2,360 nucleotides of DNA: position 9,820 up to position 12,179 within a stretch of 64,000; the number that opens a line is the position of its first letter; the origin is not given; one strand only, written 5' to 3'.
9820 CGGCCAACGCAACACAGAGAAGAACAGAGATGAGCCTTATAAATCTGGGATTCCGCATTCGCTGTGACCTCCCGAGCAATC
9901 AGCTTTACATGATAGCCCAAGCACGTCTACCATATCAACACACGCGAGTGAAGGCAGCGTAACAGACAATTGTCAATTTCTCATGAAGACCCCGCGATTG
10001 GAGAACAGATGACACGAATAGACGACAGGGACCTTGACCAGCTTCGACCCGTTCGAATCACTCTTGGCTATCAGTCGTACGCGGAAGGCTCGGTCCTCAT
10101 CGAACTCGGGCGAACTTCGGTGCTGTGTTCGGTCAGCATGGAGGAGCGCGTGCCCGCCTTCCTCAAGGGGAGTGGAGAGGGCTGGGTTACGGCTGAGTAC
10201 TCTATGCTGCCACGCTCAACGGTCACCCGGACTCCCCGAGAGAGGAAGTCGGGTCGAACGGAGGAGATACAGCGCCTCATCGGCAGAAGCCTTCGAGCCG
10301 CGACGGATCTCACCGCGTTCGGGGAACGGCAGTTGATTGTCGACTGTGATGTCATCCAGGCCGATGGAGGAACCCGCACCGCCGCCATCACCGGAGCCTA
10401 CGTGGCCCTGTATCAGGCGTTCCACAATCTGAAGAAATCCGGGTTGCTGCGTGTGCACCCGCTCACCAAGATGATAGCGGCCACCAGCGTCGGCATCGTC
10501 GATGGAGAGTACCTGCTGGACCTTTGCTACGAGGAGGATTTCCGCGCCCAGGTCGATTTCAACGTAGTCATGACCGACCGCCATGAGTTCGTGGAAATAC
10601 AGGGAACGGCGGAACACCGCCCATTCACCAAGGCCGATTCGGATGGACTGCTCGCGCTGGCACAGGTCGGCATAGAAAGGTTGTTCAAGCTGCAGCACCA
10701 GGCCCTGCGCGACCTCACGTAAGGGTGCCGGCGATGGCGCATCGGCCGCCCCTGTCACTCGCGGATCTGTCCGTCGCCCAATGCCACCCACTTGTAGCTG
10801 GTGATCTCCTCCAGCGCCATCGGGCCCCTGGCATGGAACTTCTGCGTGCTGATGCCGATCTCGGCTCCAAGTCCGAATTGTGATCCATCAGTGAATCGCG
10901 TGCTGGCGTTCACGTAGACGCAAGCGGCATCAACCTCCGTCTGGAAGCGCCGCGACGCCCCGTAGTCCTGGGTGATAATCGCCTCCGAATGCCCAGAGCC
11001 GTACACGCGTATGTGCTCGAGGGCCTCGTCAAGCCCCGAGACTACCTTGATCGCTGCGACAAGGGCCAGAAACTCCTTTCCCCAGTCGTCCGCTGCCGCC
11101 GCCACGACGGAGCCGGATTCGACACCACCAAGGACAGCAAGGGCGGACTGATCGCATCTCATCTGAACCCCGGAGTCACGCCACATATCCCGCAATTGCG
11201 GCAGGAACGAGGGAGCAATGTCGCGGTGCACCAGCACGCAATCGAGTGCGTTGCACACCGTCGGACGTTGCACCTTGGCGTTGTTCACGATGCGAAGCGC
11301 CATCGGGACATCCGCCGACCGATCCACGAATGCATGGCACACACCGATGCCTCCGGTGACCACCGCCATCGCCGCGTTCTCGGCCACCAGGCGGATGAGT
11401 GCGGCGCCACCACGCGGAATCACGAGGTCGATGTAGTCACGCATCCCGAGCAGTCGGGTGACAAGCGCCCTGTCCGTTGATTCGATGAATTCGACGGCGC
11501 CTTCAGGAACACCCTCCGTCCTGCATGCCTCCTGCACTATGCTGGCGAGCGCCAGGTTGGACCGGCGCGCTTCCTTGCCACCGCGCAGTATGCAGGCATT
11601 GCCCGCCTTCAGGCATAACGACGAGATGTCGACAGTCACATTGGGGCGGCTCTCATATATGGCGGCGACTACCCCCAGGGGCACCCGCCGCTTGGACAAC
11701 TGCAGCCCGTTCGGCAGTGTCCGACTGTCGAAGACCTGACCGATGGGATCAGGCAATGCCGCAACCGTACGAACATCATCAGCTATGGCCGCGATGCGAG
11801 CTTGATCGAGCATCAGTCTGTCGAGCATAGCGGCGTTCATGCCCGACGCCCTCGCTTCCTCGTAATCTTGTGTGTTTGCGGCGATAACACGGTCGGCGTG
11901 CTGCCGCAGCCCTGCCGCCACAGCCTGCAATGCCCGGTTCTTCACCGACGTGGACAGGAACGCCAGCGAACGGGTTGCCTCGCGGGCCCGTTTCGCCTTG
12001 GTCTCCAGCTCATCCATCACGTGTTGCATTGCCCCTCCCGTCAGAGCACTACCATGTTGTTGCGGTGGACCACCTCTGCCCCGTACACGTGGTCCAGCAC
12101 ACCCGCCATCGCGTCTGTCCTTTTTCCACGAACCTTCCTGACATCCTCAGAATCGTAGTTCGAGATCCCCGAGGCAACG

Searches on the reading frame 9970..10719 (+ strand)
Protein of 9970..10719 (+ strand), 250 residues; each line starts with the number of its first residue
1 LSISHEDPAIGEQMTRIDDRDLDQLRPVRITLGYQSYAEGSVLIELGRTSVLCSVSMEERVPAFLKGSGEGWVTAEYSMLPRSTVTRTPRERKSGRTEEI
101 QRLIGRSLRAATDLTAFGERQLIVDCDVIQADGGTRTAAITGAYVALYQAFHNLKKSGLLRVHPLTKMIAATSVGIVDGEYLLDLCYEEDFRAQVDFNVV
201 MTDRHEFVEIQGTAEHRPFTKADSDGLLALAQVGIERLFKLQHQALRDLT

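Call 64: search_protein_families(library=pfam, proteins=[window:9970-10719:+], max_evalue=0.00001)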
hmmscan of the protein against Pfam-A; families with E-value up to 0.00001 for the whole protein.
window:9970-10719:+ (250 aa): 2 families
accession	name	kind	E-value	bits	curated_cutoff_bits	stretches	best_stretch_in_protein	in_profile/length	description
PF01138.27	RNase_PH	-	7.4e-30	104.5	25.5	1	24-150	1-127/130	3' exoribonuclease family, domain 1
PF03725.20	RNase_PH_C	-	5.3e-09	36.3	20.8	1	168-231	2-64/67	3' exoribonuclease family, domain 2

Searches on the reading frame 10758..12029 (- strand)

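Call 64: search_protein_families(library=pfam, proteins=[window:10758-12029:-], max_evalue=0.00001)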
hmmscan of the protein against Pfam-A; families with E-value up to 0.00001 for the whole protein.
window:10758-12029:- (424 aa): 1 family
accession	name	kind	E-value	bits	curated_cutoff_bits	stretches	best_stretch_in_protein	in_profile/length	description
PF00171.27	Aldedh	-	1.6e-21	76.8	23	1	8-284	31-294/461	Aldehyde dehydrogenase family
